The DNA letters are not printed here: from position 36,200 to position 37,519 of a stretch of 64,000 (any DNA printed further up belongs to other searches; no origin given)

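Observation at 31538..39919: iol operon that stops at IolB and continues into an archaeal-type GAPDH, an archaeal-type PGK and a LarA homologue instead of IolC/IolJ/IolA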

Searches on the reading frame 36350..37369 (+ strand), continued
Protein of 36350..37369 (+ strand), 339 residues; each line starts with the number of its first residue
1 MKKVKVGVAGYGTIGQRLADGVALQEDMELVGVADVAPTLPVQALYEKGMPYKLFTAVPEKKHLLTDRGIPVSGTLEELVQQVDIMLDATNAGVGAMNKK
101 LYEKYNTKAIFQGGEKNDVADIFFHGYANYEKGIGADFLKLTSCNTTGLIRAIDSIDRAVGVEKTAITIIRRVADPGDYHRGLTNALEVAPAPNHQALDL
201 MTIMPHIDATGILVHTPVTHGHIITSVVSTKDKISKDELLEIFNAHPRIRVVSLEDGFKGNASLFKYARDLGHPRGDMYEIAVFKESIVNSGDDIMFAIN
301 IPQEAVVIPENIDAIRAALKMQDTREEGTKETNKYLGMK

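Call 44: search_protein_families(library=pfam, proteins=[L003:12877-13653:-, L008:931-1707:+, L013:5215-5898:-, L019:3189-3950:-, L019:1855-2628:+, L029:2018-4372:-, L010:4379-5473:+, L010:2127-4013:+, L007:2345-3409:+, L010:6493-7956:+], max_evalue=0.00001)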
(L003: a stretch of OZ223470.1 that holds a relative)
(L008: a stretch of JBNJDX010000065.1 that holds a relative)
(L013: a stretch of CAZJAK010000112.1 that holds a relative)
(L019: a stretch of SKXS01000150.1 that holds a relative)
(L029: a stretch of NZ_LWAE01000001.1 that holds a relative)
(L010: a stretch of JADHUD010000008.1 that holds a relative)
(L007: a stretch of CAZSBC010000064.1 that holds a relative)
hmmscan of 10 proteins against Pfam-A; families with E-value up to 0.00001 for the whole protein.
L003:12877-13653:- (258 aa): 1 family
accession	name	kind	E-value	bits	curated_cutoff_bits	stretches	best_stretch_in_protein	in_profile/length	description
PF01925.25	TauE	-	1.8e-20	74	32.6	1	31-249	20-234/237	Sulfite exporter TauE/SafE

L008:931-1707:+ (258 aa): 3 families
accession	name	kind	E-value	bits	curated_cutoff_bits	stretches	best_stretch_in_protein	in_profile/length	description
PF00455.28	DeoRC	-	8.3e-39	133.6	31.8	1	80-236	3-160/160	DeoR C terminal sensor domain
PF08220.18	HTH_DeoR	-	5.2e-18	65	21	1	10-62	1-53/57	DeoR-like helix-turn-helix domain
PF08279.18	HTH_11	-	7.2e-06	26.2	25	0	10-52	1-44/55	HTH domain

L013:5215-5898:- (227 aa): 1 family
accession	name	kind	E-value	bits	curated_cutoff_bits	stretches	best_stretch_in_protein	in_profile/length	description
PF01177.27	Asp_Glu_race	-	2.2e-16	60.7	31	1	30-219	21-210/211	Asp/Glu/Hydantoin racemase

L019:3189-3950:- (253 aa): 2 families
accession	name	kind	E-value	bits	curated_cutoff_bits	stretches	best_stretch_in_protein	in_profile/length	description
PF07729.17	FCD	-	7.9e-19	68.7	24.3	1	101-228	4-125/125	FCD domain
PF00392.27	GntR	-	4e-16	58.9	27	1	12-74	2-64/64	Bacterial regulatory proteins, gntR family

L019:1855-2628:+ (257 aa): 3 families
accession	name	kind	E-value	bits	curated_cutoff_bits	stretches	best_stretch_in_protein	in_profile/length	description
PF13561.12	adh_short_C2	-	5.1e-46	157.6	27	1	17-250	6-232/236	Enoyl-(Acyl carrier protein) reductase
PF00106.31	adh_short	-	9.7e-43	146.4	26.6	1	8-200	1-191/195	short chain dehydrogenase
PF08659.16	KR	-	1.2e-14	55.1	22.6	1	10-125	3-121/180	KR domain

L029:2018-4372:- (784 aa): 2 families
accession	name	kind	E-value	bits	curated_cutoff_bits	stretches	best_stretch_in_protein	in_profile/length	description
PF12833.13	HTH_18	-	2.1e-19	70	33.6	1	697-775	1-79/80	Helix-turn-helix domain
PF00165.29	HTH_AraC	-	8.1e-18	64.5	26.6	1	736-775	1-42/42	Bacterial regulatory helix-turn-helix proteins, AraC family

L010:4379-5473:+ (364 aa): 1 family
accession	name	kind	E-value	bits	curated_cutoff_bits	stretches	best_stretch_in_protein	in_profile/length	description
PF02615.19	Ldh_2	-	1.5e-106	356.8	38.8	1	21-352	2-333/333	Malate/L-lactate dehydrogenase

L010:2127-4013:+ (628 aa): 2 families
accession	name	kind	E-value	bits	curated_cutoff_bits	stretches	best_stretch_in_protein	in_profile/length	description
PF01314.23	AFOR_C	-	7e-109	364.9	27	1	220-618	1-382/385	Aldehyde ferredoxin oxidoreductase, domains 2 & 3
PF02730.20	AFOR_N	-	2.8e-74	249.6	29.8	1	6-206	1-199/199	Aldehyde ferredoxin oxidoreductase, N-terminal domain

L007:2345-3409:+ (354 aa): 1 family
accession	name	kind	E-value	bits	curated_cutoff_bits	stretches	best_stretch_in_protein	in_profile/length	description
PF02633.19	Creatininase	-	1.7e-48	165.5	31.3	1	80-312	12-238/238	Creatinine amidohydrolase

L010:6493-7956:+ (487 aa): 2 families
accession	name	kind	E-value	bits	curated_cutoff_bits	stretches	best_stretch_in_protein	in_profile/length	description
PF02952.23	Fucose_iso_C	-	6.1e-21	75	29.3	1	350-482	1-138/143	L-fucose isomerase, C-terminal domain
PF07881.17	Fucose_iso_N1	-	1.4e-10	41.7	28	1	17-172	1-169/169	L-fucose isomerase, first N-terminal domain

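Call 45: search_protein_families(library=pfam, proteins=[L007:6130-6915:+, L055:16957-18033:+, L078:2946-3917:+, L057:15455-16753:+, L030:2086-3447:+, L007:4895-6070:+, L028:4339-6057:+, L034:9066-9920:+, L034:7999-8949:+, L028:15419-16210:+], max_evalue=0.00001)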
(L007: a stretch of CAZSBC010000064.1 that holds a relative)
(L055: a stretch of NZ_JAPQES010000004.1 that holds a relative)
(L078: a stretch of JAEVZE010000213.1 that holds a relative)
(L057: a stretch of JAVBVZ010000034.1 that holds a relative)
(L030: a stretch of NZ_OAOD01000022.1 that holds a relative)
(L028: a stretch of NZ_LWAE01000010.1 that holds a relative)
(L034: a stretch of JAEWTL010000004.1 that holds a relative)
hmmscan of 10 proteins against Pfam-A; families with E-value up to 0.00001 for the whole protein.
L007:6130-6915:+ (261 aa): 1 family
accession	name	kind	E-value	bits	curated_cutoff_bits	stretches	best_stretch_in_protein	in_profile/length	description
PF03328.21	HpcH_HpaI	-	2.2e-42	145.3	25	1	23-243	5-218/221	HpcH/HpaI aldolase/citrate lyase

L055:16957-18033:+ (358 aa): 1 family
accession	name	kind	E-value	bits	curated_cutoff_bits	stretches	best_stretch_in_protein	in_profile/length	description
PF00180.25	Iso_dh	-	2.2e-93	313.7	27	1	5-348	1-346/348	Isocitrate/isopropylmalate dehydrogenase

L078:2946-3917:+ (323 aa): 3 families
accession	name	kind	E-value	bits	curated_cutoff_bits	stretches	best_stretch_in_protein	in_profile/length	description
PF00676.26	E1_dh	-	4e-88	295.7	22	1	13-309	2-299/300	Dehydrogenase E1 component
PF02775.26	TPP_enzyme_C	-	5.3e-07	30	21.9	1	112-233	27-150/151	Thiamine pyrophosphate enzyme, C-terminal TPP binding domain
PF13292.11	DXP_synthase_N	-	2.7e-06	27.3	21.2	1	119-184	117-182/274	1-deoxy-D-xylulose-5-phosphate synthase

L057:15455-16753:+ (432 aa): 3 families
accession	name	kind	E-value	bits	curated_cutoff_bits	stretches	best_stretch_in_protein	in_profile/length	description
PF00198.28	2-oxoacid_dh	-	1.5e-80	270.5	23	1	209-432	2-231/232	2-oxoacid dehydrogenases acyltransferase (catalytic domain)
PF02817.22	E3_binding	-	8.6e-25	87.1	23.7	2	167-199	2-34/36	e3 binding domain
PF00364.28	Biotin_lipoyl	-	1.4e-14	54.1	22.1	1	4-73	2-70/73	Biotin-requiring enzyme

L030:2086-3447:+ (453 aa): 1 family
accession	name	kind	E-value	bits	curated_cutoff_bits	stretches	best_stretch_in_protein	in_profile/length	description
PF00202.27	Aminotran_3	-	5.8e-113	378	30.5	1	29-438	10-397/403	Aminotransferase class-III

L007:4895-6070:+ (391 aa): 1 family
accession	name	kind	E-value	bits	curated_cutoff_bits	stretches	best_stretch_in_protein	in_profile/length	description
PF01208.23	URO-D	-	1.1e-29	104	23.9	1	130-380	102-345/346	Uroporphyrinogen decarboxylase (URO-D)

L028:4339-6057:+ (572 aa): 11 families
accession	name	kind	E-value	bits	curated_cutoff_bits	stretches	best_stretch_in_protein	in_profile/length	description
PF07992.20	Pyr_redox_2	-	1.2e-72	245.2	26.1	1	118-434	1-291/291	Pyridine nucleotide-disulphide oxidoreductase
PF02852.28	Pyr_redox_dim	-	9.8e-42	142.1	25.3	1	453-561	1-109/110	Pyridine nucleotide-disulphide oxidoreductase, dimerisation domain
PF00070.33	Pyr_redox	-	6.3e-23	81.5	22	1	287-358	2-74/82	Pyridine nucleotide-disulphide oxidoreductase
PF00364.28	Biotin_lipoyl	-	4.8e-17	62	22.1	1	4-76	2-73/73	Biotin-requiring enzyme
PF13738.12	Pyr_redox_3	-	2.9e-15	56.7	30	1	121-418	1-305/305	Pyridine nucleotide-disulphide oxidoreductase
PF01134.28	GIDA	-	6.3e-11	42.4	22.1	1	119-257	1-152/391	Glucose inhibited division protein A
PF12831.13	FAD_oxidored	-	4.8e-09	36.5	27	1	119-154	1-37/416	FAD dependent oxidoreductase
PF01266.30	DAO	-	1.1e-08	35.4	27.9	0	119-154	1-38/353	FAD dependent oxidoreductase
PF00890.30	FAD_binding_2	-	4.5e-08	33.2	20.4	1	119-153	1-36/414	FAD binding domain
PF03486.20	HI0933_like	-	1.6e-07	31.5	50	0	119-150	2-33/244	HI0933-like protein Rossmann domain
PF13450.12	NAD_binding_8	-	3.5e-07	30.8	21.9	0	122-155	1-35/68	NAD(P)-binding Rossmann-like domain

L034:9066-9920:+ (284 aa): 1 family
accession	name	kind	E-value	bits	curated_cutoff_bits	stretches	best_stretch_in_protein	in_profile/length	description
PF00753.33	Lactamase_B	-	2.9e-24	86.5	22.7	1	16-210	5-196/196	Metallo-beta-lactamase superfamily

L034:7999-8949:+ (316 aa): 2 families
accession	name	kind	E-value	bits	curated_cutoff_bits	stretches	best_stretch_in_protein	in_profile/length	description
PF02737.24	3HCDH_N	-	3e-43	148.3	22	1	8-186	1-178/180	3-hydroxyacyl-CoA dehydrogenase, NAD binding domain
PF00725.27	3HCDH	-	3.2e-19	69.7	22.1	1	191-289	1-97/97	3-hydroxyacyl-CoA dehydrogenase, C-terminal domain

L028:15419-16210:+ (263 aa): 2 families
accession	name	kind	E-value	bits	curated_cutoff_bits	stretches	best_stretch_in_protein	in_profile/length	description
PF07729.17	FCD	-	4.5e-19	69.5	24.3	1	128-245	4-122/125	FCD domain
PF00392.27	GntR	-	8.8e-17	61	27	1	54-115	2-64/64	Bacterial regulatory proteins, gntR family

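Call 46: search_protein_families(library=ncbifam, proteins=[L055:16957-18033:+, L010:4379-5473:+, L007:6130-6915:+, L010:6493-7956:+, L013:5215-5898:-, L056:8216-9190:-, L007:4895-6070:+, L007:2345-3409:+], max_evalue=0.000001)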
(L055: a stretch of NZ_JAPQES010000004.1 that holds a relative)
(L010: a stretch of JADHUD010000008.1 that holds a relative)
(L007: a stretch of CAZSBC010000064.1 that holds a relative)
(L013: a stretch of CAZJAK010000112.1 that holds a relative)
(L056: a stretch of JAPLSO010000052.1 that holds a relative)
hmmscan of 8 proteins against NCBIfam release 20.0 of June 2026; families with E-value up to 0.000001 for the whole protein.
L055:16957-18033:+ (358 aa): 16 families
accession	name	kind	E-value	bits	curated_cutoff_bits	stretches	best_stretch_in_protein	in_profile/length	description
TIGR02089.1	TTC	equivalog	1e-156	521.3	470.4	1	1-353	1-351/352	tartrate dehydrogenase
NF006048.0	PRK08194.1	equivalog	9.2e-147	488.7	501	1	1-355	1-350/352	tartrate dehydrogenase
NF002898.0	PRK03437.1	equivalog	2e-122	408.8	393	1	2-354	3-345/347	3-isopropylmalate dehydrogenase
NF040626.1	AksF2_Meth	equivalog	9.9e-95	317.6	540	1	4-355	2-331/333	homoisocitrate dehydrogenase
TIGR02088.1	LEU3_arch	subfamily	1.1e-93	314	409.8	1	6-348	1-321/324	isopropylmalate/isohomocitrate dehydrogenases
NF040619.1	AksF_Meth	equivalog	1.3e-88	297.4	500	1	4-348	2-341/343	homoisocitrate dehydrogenase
NF006529.0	PRK08997.1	equivalog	9e-81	271.4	510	1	1-350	1-331/335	isocitrate dehydrogenase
TIGR00169.1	leuB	equivalog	9.2e-80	268.3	353.2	1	5-349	1-344/349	3-isopropylmalate dehydrogenase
NF006673.0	PRK09222.1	equivalog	4.3e-66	223.8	509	1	3-343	4-324/482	NADP-dependent isocitrate dehydrogenase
TIGR00175.1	mito_nad_idh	equivalog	2.1e-63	214.5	432.4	1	3-352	3-332/334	isocitrate dehydrogenase (NAD(+))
NF040855.1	iso_homocit_dh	equivalog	9.6e-61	205.9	680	1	4-348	2-313/345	isocitrate--homoisocitrate dehydrogenase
TIGR02924.1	ICDH_alpha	equivalog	2.3e-55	188.6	561.35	1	5-329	2-307/473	isocitrate dehydrogenase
TIGR00183.1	prok_nadp_idh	equivalog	1.8e-36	125.9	567.3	2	201-337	263-393/417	isocitrate dehydrogenase (NADP(+))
NF005036.0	PRK06451.1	equivalog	2.5e-36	125.3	484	1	7-337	27-386/412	NADP-dependent isocitrate dehydrogenase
NF005425.0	PRK07006.1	equivalog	5.2e-32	111.1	490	2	214-331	274-388/416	NADP-dependent isocitrate dehydrogenase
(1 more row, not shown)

L010:4379-5473:+ (364 aa): 5 families
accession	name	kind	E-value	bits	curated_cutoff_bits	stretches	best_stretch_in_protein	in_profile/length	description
NF040650.1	sulfolac_dhydr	equivalog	3.6e-76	256.6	500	1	23-361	6-336/339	L-sulfolactate dehydrogenase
NF011599.0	PRK15025.1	equivalog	1.2e-58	198.9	356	1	21-351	4-331/349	ureidoglycolate dehydrogenase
TIGR03175.1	AllD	equivalog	4.5e-54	183.9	496.2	1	22-345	5-325/349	ureidoglycolate dehydrogenase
NF007504.0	PRK10098.1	equivalog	6.2e-52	176.5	336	1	17-360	4-346/360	malate/lactate/ureidoglycolate dehydrogenase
NF009750.0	PRK13260.1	equivalog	2.7e-44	151.6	316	1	23-353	6-331/332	3-dehydro-L-gulonate 2-dehydrogenase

L007:6130-6915:+ (261 aa): 4 families
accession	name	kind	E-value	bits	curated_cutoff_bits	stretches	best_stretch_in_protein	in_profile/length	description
NF007849.0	PRK10558.1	equivalog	4.2e-71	239.3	393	1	5-255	6-255/256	2-dehydro-3-deoxyglucarate aldolase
TIGR03239.1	GarL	equivalog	6.1e-70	235.6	406.75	1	7-255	1-248/249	2-dehydro-3-deoxyglucarate aldolase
TIGR02311.1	HpaI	equivalog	4e-69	232.8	368.8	1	7-254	1-248/249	4-hydroxy-2-oxoheptanedioate aldolase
NF007521.0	PRK10128.1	equivalog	6.3e-44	150.5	441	1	6-245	6-245/267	2-keto-3-deoxy-L-rhamnonate aldolase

L010:6493-7956:+ (487 aa): 3 families
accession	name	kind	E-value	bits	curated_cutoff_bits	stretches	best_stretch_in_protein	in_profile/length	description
NF048012.1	SlpQosIsomSftI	equivalog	8e-23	80.9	700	1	48-486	26-443/443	sulfoquinovose isomerase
NF008220.0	PRK10991.1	equivalog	2.9e-10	39.3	775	1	64-242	60-246/591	L-fucose isomerase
TIGR01089.1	fucI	equivalog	6.8e-07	28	850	0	77-240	70-241/587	L-fucose isomerase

L013:5215-5898:- (227 aa): 0 families

L056:8216-9190:- (324 aa): 0 families

L007:4895-6070:+ (391 aa): 5 families
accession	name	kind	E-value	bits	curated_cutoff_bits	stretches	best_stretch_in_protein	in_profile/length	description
NF004889.0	PRK06252.1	subfamily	7e-18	64.7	244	1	175-382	149-337/340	methylcobalamin:coenzyme M methyltransferase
TIGR01463.1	mtaA_cmuA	subfamily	7.3e-18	64.9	235.4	1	154-381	127-338/340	MtaA/CmuA family methyltransferase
NF040654.1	MtaA_Meth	equivalog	6.4e-13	48.3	400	1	169-381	142-335/337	methylcobamide:CoM methyltransferase MtaA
TIGR01464.1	hemE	equivalog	2.5e-10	39.9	302.95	1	191-380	164-338/338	uroporphyrinogen decarboxylase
NF041608.1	methylcob_mtaseMtbA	equivalog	1.2e-08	34.5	600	1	173-381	147-337/339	methylcobamide:CoM methyltransferase MtbA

L007:2345-3409:+ (354 aa): 3 families
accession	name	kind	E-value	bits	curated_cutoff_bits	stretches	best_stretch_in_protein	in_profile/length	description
NF041098.2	diketo_inos_hlase_IolN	equivalog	5.8e-46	157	245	1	59-325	1-275/307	3-dehydro-scyllo-inosose hydrolase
TIGR03964.1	mycofact_creat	equivalog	1.5e-21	77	172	1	84-248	14-170/228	mycofactocin biosynthesis peptidyl-dipeptidase MftE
TIGR04448.1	creatininase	equivalog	5.5e-21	75.3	235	1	79-312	8-242/246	creatininase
